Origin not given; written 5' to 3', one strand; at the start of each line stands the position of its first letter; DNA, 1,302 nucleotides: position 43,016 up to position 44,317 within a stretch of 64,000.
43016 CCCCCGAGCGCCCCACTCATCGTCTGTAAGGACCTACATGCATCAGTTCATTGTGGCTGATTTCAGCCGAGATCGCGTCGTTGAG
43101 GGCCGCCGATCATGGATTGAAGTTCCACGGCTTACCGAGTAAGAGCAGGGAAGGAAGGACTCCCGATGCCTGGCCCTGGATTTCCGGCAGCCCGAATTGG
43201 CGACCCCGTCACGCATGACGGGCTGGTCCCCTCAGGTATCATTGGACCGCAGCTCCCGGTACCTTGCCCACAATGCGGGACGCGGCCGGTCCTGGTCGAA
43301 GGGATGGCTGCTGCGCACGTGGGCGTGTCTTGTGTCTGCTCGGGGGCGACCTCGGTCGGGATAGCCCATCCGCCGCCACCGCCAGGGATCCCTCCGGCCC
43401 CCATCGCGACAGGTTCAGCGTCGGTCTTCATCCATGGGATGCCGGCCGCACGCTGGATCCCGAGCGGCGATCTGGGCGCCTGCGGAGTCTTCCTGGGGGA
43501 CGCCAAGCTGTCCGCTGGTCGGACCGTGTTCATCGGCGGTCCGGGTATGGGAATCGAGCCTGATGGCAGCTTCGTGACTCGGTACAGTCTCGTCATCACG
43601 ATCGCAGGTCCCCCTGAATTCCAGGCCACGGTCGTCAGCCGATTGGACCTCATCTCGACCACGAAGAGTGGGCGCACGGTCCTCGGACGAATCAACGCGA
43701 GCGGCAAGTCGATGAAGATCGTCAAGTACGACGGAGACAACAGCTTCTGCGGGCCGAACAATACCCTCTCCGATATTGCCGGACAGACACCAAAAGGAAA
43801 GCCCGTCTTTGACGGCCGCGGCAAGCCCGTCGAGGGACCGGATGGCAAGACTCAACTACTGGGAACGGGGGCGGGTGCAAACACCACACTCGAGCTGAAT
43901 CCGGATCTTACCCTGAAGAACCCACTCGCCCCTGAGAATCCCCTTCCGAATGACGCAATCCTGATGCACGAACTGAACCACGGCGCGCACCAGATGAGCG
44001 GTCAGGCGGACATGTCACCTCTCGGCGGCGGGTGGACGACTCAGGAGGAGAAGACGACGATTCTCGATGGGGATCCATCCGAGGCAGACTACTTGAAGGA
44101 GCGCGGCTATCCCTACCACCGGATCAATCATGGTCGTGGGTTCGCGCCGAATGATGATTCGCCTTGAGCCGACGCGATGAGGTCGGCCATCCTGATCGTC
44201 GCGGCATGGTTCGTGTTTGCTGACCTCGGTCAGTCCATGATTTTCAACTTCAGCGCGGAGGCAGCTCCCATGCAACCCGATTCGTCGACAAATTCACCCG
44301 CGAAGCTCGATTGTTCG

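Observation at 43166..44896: Orphan PAAR-HExxH effector with adjacent lower-GC putative immunity gene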

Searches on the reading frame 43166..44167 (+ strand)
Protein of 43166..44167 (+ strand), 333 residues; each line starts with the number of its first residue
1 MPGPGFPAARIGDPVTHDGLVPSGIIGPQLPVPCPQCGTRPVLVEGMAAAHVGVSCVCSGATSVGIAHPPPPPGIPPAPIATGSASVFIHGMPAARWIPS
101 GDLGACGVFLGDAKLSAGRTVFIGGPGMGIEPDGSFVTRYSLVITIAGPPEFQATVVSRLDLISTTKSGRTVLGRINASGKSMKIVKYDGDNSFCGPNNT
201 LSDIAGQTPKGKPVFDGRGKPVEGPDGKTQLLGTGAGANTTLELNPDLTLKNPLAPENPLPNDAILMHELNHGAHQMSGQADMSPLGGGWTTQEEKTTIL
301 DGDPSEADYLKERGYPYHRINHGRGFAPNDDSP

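Call 3: search_protein_families(library=pfam, proteins=[window:43166-44167:+], max_evalue=1)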
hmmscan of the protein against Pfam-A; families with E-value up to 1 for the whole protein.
window:43166-44167:+ (333 aa): 2 families
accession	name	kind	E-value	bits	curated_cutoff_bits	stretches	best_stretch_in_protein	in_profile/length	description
PF14891.12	Peptidase_M91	-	5.3e-11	43.6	25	1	143-312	4-153/176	Effector protein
PF05488.18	PAAR_motif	-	3.7e-10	40.3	27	1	40-107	16-65/70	PAAR motif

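Call 4: search_protein_families(library=ncbifam, proteins=[window:43166-44167:+], max_evalue=1)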
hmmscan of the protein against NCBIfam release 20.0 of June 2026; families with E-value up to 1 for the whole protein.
window:43166-44167:+ (333 aa): 3 families
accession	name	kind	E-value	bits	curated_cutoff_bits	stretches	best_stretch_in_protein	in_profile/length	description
NF033420.0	T6SS_PAAR_dom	equivalog_domain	0.00011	22.2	124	1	74-96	16-38/94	type VI secretion system PAAR protein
NF041347.1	XopG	subfamily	0.012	15.5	150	1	151-281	14-152/201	XopG/HopH/AvrPtoH family type III secretion system effector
TIGR03655.1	anti_R_Lar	subfamily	0.47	10.8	39.6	1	33-61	3-36/55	Lar family restriction alleviation protein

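Call 7: find_homologous_proteins(query=window:43166-44164:+)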
Query window:43166-44164:+ (333 aa): 86 proteins with E <= 0.001 among 3560 candidates.
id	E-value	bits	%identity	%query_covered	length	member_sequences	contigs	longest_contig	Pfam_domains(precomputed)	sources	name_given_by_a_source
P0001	6.3e-223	758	100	100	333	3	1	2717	PF14891.13,PF05488.19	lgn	-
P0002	1.0e-147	511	67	99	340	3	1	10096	PF14891.13,PF05488.19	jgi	jgi:uncharacterized Zn-binding protein involved in type VI secretion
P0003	7.3e-136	472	83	75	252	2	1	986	PF14891.13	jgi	jgi:hypothetical protein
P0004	1.1e-122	428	76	75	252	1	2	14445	PF14891.13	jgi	jgi:hypothetical protein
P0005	1.5e-120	421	77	72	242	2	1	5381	PF14891.13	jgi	jgi:hypothetical protein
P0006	1.7e-100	355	56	98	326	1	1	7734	PF14891.13,PF05488.19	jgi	jgi:uncharacterized Zn-binding protein involved in type VI secretion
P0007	2.3e-98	348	53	97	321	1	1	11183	PF14891.13,PF05488.19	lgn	-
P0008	4.2e-98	347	54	98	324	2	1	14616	PF14891.13,PF05488.19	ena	-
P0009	4.3e-95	338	52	97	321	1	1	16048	PF14891.13,PF05488.19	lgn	-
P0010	2.8e-94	335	54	98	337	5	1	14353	PF14891.13,PF05488.19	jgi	jgi:uncharacterized Zn-binding protein involved in type VI secretion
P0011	8.3e-94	333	53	98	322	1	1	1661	PF14891.13,PF05488.19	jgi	jgi:uncharacterized Zn-binding protein involved in type VI secretion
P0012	2.6e-93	332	52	97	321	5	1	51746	PF14891.13,PF05488.19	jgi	jgi:uncharacterized Zn-binding protein involved in type VI secretion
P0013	5.6e-93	331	50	98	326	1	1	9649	PF14891.13,PF05488.19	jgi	jgi:uncharacterized Zn-binding protein involved in type VI secretion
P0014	6.5e-92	327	52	98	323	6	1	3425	PF14891.13,PF05488.19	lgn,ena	-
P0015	1.2e-90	323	53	98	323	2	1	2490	PF14891.13,PF05488.19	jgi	jgi:uncharacterized Zn-binding protein involved in type VI secretion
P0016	5.3e-89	318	50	97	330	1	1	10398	PF14891.13,PF05488.19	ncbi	ncbi:MAG: M91 family zinc metallopeptidase [Polyangiales bacterium]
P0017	9.6e-89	317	47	98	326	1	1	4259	PF14891.13,PF05488.19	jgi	jgi:uncharacterized Zn-binding protein involved in type VI secretion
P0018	3.6e-88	315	50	98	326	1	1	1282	PF14891.13,PF05488.19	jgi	jgi:uncharacterized Zn-binding protein involved in type VI secretion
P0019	2.0e-86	309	48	98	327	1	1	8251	PF14891.13,PF05488.19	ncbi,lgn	ncbi:MAG: PAAR domain-containing protein [Candidatus Acidiferrum sp.]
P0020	9.4e-86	307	66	60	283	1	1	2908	PF14891.13,PF05488.19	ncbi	-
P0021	1.6e-85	306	51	98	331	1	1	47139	PF14891.13,PF05488.19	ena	-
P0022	2.3e-81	292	50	98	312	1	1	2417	PF14891.13,PF05488.19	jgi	jgi:uncharacterized Zn-binding protein involved in type VI secretion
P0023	2.3e-77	279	61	62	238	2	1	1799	PF14891.13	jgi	jgi:hypothetical protein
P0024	4.5e-70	255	45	97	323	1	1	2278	PF14891.13,PF05488.19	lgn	-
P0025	1.1e-69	254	49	86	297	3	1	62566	PF14891.13,PF05488.19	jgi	jgi:uncharacterized Zn-binding protein involved in type VI secretion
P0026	1.7e-68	250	45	97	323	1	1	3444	PF14891.13,PF05488.19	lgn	-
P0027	1.9e-68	250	42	97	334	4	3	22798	PF14891.13,PF05488.19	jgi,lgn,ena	-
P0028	2.3e-67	246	43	97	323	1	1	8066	PF14891.13,PF05488.19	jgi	jgi:uncharacterized Zn-binding protein involved in type VI secretion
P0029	3.9e-66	242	51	73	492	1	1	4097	PF04717.19,PF14891.13,PF22178.4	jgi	jgi:type VI secretion system secreted protein VgrG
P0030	6.4e-66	242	48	82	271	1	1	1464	PF14891.13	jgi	jgi:hypothetical protein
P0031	1.4e-59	221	41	97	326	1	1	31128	PF14891.13,PF05488.19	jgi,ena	-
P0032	3.1e-58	216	45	98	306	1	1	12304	PF14891.13,PF05488.19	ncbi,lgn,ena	-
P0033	4.6e-57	212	42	97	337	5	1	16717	PF14891.13,PF05488.19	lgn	-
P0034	1.0e-55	208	42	97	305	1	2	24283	PF14891.13,PF05488.19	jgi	jgi:uncharacterized Zn-binding protein involved in type VI secretion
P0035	1.5e-55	207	40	97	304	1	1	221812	PF14891.13,PF05488.19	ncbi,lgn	-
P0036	1.7e-55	207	47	84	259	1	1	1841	PF14891.13,PF05488.19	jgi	jgi:hypothetical protein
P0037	2.2e-54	204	76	38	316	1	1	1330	PF05488.19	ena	-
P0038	2.7e-54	203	43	95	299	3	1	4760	PF14891.13,PF05488.19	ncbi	-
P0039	1.3e-53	201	45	97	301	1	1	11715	PF14891.13,PF05488.19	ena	-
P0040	4.1e-53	199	43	95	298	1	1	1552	PF14891.13,PF05488.19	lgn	-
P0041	1.7e-52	197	42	95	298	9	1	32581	PF14891.13,PF05488.19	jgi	jgi:uncharacterized Zn-binding protein involved in type VI secretion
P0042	2.3e-50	190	43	97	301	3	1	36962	PF14891.13,PF05488.19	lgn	-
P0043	7.2e-50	189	48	62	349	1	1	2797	PF14891.13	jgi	jgi:hypothetical protein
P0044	1.5e-48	184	41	95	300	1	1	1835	PF14891.13,PF05488.19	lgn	-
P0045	9.2e-48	182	74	37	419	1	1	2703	PF05488.19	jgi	jgi:uncharacterized Zn-binding protein involved in type VI secretion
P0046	4.9e-47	180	49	61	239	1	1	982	PF14891.13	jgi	jgi:hypothetical protein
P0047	1.3e-42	165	50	54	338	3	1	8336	PF05488.19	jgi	jgi:hypothetical protein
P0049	1.1e-41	162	65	37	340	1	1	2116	PF05488.19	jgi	jgi:hypothetical protein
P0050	2.1e-41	161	46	70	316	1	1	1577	PF05488.19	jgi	jgi:uncharacterized Zn-binding protein involved in type VI secretion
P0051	1.5e-40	158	41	88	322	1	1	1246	PF14891.13,PF05488.19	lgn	-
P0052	1.6e-40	158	69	37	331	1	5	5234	PF05488.19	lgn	-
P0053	4.4e-40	157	70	36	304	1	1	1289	PF05488.19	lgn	-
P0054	1.1e-39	155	62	38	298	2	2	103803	PF05488.19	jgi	-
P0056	1.0e-38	152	64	38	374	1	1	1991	PF05488.19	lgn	-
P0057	1.6e-38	152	63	39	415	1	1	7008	PF05488.19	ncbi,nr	ncbi:MAG: PAAR domain-containing protein [Desulfamplus sp.]|nr:PAAR domain-containing protein [Desul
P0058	3.3e-38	150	64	37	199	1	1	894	PF05488.19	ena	-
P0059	3.6e-38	150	65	35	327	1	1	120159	PF05488.19,PF07737.18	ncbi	-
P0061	3.6e-36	144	66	36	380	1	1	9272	PF10720.15,PF05488.19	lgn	-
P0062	2.5e-33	134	36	80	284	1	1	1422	PF14521.13,PF05488.19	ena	-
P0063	8.6e-33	133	58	37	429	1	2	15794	PF01764.32,PF26363.2,PF05488.19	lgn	-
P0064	1.1e-32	132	63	36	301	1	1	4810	PF05488.19,PF18626.8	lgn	-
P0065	1.2e-32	132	56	38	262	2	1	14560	PF05488.19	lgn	-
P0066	1.9e-32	132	60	37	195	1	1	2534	PF05488.19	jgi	jgi:uncharacterized Zn-binding protein involved in type VI secretion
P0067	2.6e-32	131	60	38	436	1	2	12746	PF26363.2,PF05488.19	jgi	jgi:uncharacterized Zn-binding protein involved in type VI secretion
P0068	3.0e-32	131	53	45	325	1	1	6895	PF05488.19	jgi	jgi:uncharacterized Zn-binding protein involved in type VI secretion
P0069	5.3e-32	130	60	39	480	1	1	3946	PF05488.19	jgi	jgi:uncharacterized Zn-binding protein involved in type VI secretion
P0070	7.0e-32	130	34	98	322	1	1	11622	PF05488.19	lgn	-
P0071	7.4e-31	126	62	34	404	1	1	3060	PF05488.19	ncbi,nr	ncbi:MAG: PAAR domain-containing protein [Desulfamplus sp.]|nr:PAAR domain-containing protein [Desul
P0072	1.2e-30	126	59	36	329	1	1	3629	PF05488.19,PF07737.18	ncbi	-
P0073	5.7e-29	120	58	36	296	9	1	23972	PF05488.19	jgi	-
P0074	9.3e-29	119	58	38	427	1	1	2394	PF26363.2,PF05488.19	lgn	-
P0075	1.3e-28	119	59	34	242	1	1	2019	PF26363.2,PF05488.19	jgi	jgi:uncharacterized Zn-binding protein involved in type VI secretion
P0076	9.1e-27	113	65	26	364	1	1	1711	PF05488.19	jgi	jgi:uncharacterized Zn-binding protein involved in type VI secretion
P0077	9.1e-25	106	57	36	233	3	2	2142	PF05488.19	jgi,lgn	jgi:uncharacterized Zn-binding protein involved in type VI secretion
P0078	1.2e-24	106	57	36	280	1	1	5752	PF05488.19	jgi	jgi:uncharacterized Zn-binding protein involved in type VI secretion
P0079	2.9e-24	105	76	13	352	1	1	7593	PF05488.19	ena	-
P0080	1.3e-23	102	71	23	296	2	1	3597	PF05488.19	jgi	jgi:hypothetical protein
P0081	1.6e-23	102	54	35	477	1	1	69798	PF05488.19,PF01471.24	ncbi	-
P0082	2.0e-22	99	52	38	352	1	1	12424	PF05488.19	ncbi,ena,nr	ncbi:MAG TPA: hypothetical protein VJR89_32355 [Polyangiales bacterium]|nr:hypothetical protein [Pol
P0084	5.0e-20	91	51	36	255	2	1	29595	PF05488.19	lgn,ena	-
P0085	2.0e-19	89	51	39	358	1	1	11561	PF05488.19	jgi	jgi:hypothetical protein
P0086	1.2e-15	76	54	36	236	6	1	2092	PF05488.19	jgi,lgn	jgi:uncharacterized Zn-binding protein involved in type VI secretion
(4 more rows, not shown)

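Call 8: search_solved_structures(query=window:43166-44164:+, max_evalue=1, show_alignments=2)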
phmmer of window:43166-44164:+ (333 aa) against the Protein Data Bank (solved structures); distinct sequences matched with E-value up to 1: 3.
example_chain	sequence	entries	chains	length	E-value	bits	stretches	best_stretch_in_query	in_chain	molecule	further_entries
4jiw_D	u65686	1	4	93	7.1e-05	25.9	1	71-114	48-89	Putative uncharacterized protein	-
4jiv_D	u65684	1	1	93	0.0092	19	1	73-96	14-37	Putative uncharacterized protein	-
6ox6_A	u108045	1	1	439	0.2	14.6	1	53-127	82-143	Tas1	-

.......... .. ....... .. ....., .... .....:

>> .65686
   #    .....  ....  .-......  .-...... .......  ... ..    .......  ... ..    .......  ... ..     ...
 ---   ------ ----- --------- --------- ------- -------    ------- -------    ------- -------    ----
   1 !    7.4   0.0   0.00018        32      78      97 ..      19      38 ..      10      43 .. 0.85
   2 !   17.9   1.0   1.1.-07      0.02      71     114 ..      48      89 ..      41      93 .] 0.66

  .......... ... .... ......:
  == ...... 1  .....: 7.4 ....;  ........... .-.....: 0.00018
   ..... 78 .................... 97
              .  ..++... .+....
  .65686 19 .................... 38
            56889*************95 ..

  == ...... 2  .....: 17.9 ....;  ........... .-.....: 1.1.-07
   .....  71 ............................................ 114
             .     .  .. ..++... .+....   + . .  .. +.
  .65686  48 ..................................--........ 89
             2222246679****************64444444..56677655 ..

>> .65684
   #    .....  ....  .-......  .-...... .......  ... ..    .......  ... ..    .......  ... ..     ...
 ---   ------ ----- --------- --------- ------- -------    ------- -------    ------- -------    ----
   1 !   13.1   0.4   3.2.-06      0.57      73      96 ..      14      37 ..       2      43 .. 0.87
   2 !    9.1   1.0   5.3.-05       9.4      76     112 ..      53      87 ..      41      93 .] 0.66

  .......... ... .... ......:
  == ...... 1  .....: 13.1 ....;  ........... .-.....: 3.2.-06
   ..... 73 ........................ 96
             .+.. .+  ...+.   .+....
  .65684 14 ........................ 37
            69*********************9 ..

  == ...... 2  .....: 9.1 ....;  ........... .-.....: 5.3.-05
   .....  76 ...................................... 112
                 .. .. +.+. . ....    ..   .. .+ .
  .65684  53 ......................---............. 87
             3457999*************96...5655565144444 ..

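Call 10: find_encoding_contigs(protein=P0002, flank=10000, max_places=3)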
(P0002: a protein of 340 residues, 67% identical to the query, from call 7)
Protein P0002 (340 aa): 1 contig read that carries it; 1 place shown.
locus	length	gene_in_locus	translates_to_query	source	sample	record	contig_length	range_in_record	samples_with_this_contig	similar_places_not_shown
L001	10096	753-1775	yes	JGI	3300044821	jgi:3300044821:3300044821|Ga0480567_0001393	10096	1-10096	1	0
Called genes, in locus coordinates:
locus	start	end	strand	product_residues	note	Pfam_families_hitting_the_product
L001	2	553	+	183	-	?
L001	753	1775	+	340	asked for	PF05488:PAAR_motif (weak), PF14891:Peptidase_M91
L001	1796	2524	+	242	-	-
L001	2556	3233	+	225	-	PF04542:Sigma70_r2, PF08281:Sigma70_r4_2, PF04545:Sigma70_r4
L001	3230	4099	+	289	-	-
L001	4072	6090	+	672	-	-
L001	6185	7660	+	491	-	PF00144:Beta-lactamase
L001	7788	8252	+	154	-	PF14907:NTP_transf_5 (weak)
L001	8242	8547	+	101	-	-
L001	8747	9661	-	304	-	PF08450:SGL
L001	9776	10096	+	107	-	?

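Call 11: find_encoding_contigs(protein=P0012, flank=10000, max_places=3)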
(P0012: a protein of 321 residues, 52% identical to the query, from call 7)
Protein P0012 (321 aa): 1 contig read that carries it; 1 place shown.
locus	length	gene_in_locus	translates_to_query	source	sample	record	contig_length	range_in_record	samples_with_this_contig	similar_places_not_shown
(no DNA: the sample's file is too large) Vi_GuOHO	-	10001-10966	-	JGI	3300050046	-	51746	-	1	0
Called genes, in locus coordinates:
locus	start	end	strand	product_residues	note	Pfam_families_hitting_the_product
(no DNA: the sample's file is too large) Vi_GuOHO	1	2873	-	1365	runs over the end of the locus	PF00069:Pkinase, PF07714:PK_Tyr_Ser-Thr, PF13191:AAA_16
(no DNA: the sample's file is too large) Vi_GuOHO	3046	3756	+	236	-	PF00484:Pro_CA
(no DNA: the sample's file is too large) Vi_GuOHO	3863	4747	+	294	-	-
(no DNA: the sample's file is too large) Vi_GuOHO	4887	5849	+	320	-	PF00106:adh_short, PF01370:Epimerase (weak), PF13561:adh_short_C2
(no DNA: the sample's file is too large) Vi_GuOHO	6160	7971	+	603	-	PF05954:Phage_GPD, PF04717:Phage_base_V, PF22178:Gp5_trimer_C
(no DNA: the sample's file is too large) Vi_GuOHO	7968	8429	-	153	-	PF28107:SitI3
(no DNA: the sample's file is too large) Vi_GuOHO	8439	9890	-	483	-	PF21724:DUF6861, PF18451:CdiA_C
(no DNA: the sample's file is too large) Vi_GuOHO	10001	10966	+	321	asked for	PF05488:PAAR_motif, PF14891:Peptidase_M91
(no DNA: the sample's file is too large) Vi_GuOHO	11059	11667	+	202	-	-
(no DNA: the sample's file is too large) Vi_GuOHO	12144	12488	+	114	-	PF09656:PGPGW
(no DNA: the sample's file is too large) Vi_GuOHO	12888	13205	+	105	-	-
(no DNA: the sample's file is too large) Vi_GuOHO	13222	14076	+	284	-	-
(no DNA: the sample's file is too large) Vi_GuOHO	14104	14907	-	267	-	PF06167:Peptidase_M90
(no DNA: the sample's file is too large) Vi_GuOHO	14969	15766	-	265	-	PF00378:ECH_1, PF16113:ECH_2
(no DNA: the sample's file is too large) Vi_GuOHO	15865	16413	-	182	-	-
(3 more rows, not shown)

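Call 12: find_encoding_contigs(protein=P0035, flank=10000, max_places=3)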
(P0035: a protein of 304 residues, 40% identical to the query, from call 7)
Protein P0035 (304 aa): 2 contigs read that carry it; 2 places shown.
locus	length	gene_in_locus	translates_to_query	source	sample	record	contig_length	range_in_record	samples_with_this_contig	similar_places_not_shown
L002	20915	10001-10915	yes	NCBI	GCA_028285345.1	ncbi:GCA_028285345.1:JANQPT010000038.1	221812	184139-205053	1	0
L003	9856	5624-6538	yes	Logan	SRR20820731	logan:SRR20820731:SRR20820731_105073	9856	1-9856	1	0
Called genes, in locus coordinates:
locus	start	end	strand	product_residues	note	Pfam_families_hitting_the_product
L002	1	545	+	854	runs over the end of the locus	PF00496:SBP_bac_5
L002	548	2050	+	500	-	-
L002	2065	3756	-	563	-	PF03109:ABC1, PF27536:UbiB_helical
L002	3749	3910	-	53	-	-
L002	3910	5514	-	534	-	-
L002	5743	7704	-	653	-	PF03485:Arg_tRNA_synt_N, PF00750:tRNA-synt_1d, PF05746:DALR_1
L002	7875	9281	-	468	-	PF07394:DUF1501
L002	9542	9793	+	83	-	-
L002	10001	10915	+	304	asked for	PF05488:PAAR_motif, PF14891:Peptidase_M91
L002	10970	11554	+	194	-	-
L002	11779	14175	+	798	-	-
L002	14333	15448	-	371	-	PF01384:PHO4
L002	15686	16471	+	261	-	PF00977:His_biosynth, PF03060:NMO (faint), PF02581:TMP-TENI (faint)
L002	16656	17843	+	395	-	PF00437:T2SSE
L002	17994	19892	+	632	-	PF00437:T2SSE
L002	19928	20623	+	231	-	PF02674:Colicin_V (faint)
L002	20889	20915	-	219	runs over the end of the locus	PF00194:Carb_anhydrase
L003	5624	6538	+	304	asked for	PF05488:PAAR_motif, PF14891:Peptidase_M91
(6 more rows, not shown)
